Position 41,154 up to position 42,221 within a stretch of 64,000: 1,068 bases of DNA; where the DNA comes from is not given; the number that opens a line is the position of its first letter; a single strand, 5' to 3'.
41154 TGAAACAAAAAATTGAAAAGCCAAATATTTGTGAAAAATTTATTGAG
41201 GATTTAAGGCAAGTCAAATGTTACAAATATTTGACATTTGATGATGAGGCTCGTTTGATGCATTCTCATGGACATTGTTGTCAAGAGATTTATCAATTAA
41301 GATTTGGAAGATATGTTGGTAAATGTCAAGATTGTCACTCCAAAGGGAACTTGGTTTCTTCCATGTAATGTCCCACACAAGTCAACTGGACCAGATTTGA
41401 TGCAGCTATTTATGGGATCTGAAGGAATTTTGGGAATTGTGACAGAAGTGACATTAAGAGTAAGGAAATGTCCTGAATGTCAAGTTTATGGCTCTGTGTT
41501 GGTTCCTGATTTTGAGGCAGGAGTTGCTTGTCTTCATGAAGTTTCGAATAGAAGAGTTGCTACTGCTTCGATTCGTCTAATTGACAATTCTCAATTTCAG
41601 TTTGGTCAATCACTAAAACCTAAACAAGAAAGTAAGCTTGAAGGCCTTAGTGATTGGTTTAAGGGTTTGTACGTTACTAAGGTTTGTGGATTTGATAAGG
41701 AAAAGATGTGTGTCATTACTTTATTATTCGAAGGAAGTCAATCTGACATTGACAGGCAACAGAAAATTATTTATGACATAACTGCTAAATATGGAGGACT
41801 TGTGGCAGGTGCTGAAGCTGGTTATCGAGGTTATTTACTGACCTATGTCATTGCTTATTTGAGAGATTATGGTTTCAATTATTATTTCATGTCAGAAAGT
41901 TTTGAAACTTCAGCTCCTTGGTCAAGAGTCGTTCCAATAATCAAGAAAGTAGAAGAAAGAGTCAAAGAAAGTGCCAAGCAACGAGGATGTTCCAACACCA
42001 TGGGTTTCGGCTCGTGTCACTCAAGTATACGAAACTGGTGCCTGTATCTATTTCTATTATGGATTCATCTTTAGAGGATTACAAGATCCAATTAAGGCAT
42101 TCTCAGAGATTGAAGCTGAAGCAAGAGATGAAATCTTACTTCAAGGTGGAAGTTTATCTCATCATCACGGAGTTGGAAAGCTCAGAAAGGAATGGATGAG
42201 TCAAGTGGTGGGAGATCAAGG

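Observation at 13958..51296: Concentration of G-protein and cyclic-nucleotide signalling genes, including a three-member RGS-START family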

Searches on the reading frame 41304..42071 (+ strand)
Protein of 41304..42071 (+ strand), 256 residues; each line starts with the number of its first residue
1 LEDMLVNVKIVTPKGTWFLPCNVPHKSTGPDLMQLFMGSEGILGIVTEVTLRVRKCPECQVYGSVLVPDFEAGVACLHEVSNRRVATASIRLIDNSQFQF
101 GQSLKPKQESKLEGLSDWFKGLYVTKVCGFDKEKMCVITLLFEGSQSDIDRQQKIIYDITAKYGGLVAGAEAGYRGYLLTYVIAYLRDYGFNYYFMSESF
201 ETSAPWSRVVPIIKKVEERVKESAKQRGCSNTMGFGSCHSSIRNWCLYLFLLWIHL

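Call 99: search_protein_families(library=pfam, max_evalue=0.01, proteins=[window:41304-42071:+])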
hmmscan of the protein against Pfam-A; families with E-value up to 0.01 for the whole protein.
window:41304-42071:+ (256 aa): 1 family
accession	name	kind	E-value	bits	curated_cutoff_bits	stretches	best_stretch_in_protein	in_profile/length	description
PF02913.24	FAD-oxidase_C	-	1.2e-14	55.1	21.2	1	57-230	2-156/248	FAD linked oxidases, C-terminal domain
